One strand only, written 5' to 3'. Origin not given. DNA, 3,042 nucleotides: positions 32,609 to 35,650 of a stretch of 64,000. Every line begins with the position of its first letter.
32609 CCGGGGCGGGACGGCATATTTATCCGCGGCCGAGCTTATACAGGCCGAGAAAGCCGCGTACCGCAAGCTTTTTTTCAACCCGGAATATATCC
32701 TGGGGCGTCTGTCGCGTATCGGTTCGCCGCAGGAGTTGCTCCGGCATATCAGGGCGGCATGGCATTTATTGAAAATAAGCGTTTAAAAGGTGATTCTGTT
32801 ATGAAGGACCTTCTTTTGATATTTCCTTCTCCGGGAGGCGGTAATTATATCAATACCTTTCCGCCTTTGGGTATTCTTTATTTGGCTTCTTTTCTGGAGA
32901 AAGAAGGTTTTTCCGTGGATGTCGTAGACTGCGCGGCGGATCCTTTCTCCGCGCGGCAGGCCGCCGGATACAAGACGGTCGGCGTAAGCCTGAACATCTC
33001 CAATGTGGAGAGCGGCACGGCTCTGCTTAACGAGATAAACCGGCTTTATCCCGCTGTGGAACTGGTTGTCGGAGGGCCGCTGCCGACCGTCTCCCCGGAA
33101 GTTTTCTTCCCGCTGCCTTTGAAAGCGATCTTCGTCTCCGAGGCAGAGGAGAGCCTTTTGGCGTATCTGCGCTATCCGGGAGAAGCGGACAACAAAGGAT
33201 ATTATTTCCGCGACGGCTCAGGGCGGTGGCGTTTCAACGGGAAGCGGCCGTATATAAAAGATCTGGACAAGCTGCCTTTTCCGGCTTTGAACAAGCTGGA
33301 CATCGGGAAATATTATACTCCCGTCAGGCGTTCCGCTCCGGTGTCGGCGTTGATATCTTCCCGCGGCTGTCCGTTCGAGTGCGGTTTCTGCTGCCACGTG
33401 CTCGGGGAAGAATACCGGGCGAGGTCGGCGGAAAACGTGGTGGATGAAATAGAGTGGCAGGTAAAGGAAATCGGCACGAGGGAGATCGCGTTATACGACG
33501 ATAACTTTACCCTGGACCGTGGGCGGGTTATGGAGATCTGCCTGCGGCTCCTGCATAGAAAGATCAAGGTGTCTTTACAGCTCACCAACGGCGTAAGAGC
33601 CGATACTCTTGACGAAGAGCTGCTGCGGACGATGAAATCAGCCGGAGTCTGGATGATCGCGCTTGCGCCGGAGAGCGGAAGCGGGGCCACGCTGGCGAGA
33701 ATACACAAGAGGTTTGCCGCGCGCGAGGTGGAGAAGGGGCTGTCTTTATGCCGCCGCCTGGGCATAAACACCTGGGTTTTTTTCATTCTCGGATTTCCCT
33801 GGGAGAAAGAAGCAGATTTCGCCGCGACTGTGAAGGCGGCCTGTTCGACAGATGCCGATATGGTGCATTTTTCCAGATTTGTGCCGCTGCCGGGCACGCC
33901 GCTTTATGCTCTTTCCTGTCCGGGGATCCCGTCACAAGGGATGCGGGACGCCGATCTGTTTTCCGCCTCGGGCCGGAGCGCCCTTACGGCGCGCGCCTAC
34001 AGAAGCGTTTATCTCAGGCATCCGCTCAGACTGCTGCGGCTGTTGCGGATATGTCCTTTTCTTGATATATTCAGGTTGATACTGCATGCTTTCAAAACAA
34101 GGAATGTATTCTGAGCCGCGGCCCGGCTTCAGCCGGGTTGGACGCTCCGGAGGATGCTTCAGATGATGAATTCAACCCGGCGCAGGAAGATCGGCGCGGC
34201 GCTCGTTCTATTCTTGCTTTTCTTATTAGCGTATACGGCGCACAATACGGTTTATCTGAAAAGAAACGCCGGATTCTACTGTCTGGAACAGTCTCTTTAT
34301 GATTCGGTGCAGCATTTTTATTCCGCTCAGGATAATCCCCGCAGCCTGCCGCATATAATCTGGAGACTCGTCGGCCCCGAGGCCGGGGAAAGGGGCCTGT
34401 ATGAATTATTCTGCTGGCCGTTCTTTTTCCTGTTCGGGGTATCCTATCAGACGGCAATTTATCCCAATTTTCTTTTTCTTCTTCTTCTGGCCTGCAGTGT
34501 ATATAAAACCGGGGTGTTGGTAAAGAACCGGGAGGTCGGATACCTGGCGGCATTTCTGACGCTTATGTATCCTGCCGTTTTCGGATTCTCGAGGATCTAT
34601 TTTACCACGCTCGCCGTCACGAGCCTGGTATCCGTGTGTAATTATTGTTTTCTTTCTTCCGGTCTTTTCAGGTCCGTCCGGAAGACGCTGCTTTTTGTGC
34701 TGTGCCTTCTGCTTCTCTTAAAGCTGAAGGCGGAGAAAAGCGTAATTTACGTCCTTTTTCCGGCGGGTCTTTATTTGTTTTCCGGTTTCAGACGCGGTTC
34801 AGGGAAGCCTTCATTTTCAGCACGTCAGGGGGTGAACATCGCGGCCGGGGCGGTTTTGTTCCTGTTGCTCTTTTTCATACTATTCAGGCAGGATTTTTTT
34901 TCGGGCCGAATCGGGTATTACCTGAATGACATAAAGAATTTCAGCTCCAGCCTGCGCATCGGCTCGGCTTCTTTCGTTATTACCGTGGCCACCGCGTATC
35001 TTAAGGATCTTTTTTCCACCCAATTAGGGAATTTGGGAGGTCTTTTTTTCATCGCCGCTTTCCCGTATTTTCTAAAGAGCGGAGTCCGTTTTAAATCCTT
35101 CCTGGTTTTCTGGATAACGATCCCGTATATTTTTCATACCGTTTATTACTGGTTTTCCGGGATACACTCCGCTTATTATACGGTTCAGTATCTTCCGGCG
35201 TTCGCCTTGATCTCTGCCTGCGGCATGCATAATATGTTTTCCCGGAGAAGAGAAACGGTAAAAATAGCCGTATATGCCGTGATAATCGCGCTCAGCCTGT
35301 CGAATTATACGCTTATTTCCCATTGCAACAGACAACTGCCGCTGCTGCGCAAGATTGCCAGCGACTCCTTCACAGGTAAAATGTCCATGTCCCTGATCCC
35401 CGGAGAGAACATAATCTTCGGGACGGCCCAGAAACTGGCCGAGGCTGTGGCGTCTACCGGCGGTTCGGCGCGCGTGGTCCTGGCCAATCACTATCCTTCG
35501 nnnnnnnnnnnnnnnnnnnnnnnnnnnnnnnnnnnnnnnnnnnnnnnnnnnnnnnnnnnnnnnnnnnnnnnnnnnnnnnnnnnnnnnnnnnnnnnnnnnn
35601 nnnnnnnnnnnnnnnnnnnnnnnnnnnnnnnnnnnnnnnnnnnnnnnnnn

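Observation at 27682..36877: Seven-gene translationally coupled operon with three B12-binding radical SAM enzymes, a GT2 enzyme, a SAM methyltransferase, a YdjC/HpnK-like deacetylase and a 907-aa polytopic membrane protein: candidate undescribed lipid-linked sugar or lipid tailoring pathway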

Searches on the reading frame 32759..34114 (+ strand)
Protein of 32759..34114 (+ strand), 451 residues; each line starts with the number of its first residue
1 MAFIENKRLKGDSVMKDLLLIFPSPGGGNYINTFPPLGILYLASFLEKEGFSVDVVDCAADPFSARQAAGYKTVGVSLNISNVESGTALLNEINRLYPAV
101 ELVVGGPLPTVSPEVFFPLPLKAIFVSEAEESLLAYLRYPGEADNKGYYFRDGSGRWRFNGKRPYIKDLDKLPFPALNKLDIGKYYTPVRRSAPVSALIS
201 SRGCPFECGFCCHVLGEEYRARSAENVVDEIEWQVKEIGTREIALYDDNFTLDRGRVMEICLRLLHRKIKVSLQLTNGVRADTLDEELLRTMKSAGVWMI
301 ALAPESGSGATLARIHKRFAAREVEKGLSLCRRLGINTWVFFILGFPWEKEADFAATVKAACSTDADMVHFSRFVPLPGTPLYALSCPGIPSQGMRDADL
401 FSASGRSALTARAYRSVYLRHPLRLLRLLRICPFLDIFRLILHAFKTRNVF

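Call 5: search_protein_families(library=pfam, proteins=[window:32759-34114:+], max_evalue=0.01)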
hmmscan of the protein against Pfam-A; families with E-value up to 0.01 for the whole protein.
window:32759-34114:+ (451 aa): 2 families
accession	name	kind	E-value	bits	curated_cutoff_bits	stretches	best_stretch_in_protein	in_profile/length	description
PF04055.27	Radical_SAM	-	3.9e-19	69.9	29.5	1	199-359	2-164/166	Radical SAM superfamily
PF02310.24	B12-binding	-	7e-13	48.9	32.1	1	32-132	10-116/121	B12 binding domain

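Call 6: search_protein_families(library=ncbifam, proteins=[window:32759-34114:+], max_evalue=0.01)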
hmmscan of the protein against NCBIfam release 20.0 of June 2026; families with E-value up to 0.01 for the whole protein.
window:32759-34114:+ (451 aa): 32 families (the best 25 are shown)
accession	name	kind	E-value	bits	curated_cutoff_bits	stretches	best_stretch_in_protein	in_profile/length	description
TIGR03471.1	HpnJ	equivalog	4.2e-36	124.8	577.6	1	92-385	90-386/472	hopanoid biosynthesis associated radical SAM protein HpnJ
NF038361.1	rSAM_Sden_1168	equivalog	1.1e-35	123.2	575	2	161-354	242-441/560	Sden_1168 family B12-binding radical SAM P-methyltransferase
NF050148.1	rSAM_ApyD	equivalog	3.1e-33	115.1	750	1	92-394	96-401/645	RiPP biosynthesis radical SAM protein ApyD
TIGR02026.1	BchE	equivalog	1.1e-32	113.6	481.35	1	26-384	12-385/497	magnesium-protoporphyrin IX monomethyl ester anaerobic oxidative cyclase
TIGR04479.1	bcpD_PhpK_rSAM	subfamily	1.2e-28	99.8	600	2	156-370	210-415/504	PhpK family radical SAM P-methyltransferase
TIGR04013.1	B12_SAM_MJ_1487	hypoth_equivalog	7.8e-26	90.8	251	1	72-387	45-358/382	TIGR04013 family B12-binding domain/radical SAM domain-containing protein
TIGR04072.2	rSAM_ladder_B12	equivalog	7.6e-24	84.1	360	1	184-382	172-368/443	lipid biosynthesis B12-binding/radical SAM protein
TIGR04014.1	B12_SAM_MJ_0865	equivalog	5.6e-22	78.1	360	1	100-387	69-359/434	methyl-coenzyme M reductase glutamine C-methyltransferase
TIGR04385.1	B12_rSAM_cofa1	equivalog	2.7e-21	76.3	450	1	33-351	17-351/438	B12 lower ligand biosynthesis radical SAM protein BzaD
NF033070.1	rSAM_AprD4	equivalog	1.2e-20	73.9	500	1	164-386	165-390/456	AprD4 family radical SAM diol-dehydratase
NF040546.1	rSAM_CUAEP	equivalog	1.5e-18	66.7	500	1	35-360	12-337/468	CUAEP/CCAEP-tail radical SAM (seleno)protein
TIGR04367.1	HpnR_B12_rSAM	equivalog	3.8e-17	62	650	1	34-385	20-372/490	hopanoid C-3 methylase HpnR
TIGR03975.1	rSAM_ocin_1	subfamily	3e-14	52.5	281.85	1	68-358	126-424/606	RiPP maturation radical SAM C-methyltransferase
NF040542.1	rSAM_RCCLKC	equivalog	7.5e-14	51.7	450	1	33-355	10-341/423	arsinothricin biosynthesis radical SAM protein ArsL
TIGR04428.1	B12_rSAM_trp_MT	equivalog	1.4e-09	36.9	500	1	179-373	204-407/558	tryptophan 2-C-methyltransferase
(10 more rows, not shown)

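Call 61: search_solved_structures(query=window:32801-34114:+, max_evalue=0.001)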
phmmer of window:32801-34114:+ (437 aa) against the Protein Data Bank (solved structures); distinct sequences matched with E-value up to 0.001: 3.
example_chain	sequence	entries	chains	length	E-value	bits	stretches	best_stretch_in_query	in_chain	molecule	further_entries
6fd2_B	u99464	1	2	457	3.6e-16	62.3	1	149-373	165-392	Putative apramycin biosynthetic oxidoreductase 4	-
9ccb_A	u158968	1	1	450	1.1e-10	44.2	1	185-368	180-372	Radical SAM core domain-containing protein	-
6wte_A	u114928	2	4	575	1e-06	31.2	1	177-376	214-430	B12-binding domain-containing protein | Tryptophan-C2-methyltransferase containing B12-binding domain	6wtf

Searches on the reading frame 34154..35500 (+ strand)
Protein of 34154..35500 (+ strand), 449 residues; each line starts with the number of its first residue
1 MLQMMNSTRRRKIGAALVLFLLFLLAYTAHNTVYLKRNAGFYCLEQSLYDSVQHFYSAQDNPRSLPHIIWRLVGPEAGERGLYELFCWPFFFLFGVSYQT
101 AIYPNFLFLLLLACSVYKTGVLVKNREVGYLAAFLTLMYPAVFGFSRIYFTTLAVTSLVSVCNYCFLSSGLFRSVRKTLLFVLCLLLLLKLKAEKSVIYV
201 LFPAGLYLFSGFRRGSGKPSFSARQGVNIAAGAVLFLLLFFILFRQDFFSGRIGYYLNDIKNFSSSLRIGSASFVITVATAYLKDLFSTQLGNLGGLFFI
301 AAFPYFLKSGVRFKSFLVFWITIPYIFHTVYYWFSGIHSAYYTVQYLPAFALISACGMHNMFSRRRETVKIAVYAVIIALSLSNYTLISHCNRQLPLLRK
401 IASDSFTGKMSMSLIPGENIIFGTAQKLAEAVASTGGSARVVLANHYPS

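Call 54: search_solved_structures(query=A5, max_evalue=1, show_alignments=2)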
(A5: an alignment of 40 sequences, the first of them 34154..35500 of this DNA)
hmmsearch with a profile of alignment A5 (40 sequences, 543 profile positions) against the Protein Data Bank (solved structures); distinct sequences matched with E-value up to 1: 17.
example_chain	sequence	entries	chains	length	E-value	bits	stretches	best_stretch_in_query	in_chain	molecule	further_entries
5ezm_A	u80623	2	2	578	0.0003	22.9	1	302-367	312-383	4-amino-4-deoxy-L-arabinose transferase or related glycosyltransferases of PMT family | 4-amino-4-deoxy-L-arabinose (L-Ara4N) transferase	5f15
5kbn_A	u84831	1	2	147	0.015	17.2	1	218-301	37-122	Putative fluoride ion transporter CrcB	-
5kom_A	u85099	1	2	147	0.016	17.2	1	218-301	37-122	Putative fluoride ion transporter CrcB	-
6b2a_A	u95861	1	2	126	0.027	16.4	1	218-300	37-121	Fluoride ion transporter CrcB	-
6b2b_A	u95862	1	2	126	0.03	16.3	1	218-300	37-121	Fluoride ion transporter CrcB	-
7kk8_A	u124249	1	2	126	0.034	16.1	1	218-300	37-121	Putative fluoride ion transporter CrcB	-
7kka_A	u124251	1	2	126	0.036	16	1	218-300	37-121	Putative fluoride ion transporter CrcB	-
6bx4_A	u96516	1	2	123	0.039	15.9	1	218-300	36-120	Fluoride ion transporter CrcB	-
6x58_E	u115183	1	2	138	0.046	15.7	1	219-300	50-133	gp41 MPER peptide,Putative fluoride ion transporter CrcB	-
7kk9_A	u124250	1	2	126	0.047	15.6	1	218-300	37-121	Putative fluoride ion transporter CrcB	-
7kkr_A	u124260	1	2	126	0.051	15.5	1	218-300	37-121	Putative fluoride ion transporter CrcB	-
6bx5_A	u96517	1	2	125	0.051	15.5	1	218-300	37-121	Putative fluoride ion transporter CrcB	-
5a43_A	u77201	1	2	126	0.052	15.5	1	218-300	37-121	PUTATIVE FLUORIDE ION TRANSPORTER CRCB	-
7kkb_A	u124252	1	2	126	0.055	15.4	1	218-300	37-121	Putative fluoride ion transporter CrcB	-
6b24_A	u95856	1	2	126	0.075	15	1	218-300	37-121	Fluoride ion transporter CrcB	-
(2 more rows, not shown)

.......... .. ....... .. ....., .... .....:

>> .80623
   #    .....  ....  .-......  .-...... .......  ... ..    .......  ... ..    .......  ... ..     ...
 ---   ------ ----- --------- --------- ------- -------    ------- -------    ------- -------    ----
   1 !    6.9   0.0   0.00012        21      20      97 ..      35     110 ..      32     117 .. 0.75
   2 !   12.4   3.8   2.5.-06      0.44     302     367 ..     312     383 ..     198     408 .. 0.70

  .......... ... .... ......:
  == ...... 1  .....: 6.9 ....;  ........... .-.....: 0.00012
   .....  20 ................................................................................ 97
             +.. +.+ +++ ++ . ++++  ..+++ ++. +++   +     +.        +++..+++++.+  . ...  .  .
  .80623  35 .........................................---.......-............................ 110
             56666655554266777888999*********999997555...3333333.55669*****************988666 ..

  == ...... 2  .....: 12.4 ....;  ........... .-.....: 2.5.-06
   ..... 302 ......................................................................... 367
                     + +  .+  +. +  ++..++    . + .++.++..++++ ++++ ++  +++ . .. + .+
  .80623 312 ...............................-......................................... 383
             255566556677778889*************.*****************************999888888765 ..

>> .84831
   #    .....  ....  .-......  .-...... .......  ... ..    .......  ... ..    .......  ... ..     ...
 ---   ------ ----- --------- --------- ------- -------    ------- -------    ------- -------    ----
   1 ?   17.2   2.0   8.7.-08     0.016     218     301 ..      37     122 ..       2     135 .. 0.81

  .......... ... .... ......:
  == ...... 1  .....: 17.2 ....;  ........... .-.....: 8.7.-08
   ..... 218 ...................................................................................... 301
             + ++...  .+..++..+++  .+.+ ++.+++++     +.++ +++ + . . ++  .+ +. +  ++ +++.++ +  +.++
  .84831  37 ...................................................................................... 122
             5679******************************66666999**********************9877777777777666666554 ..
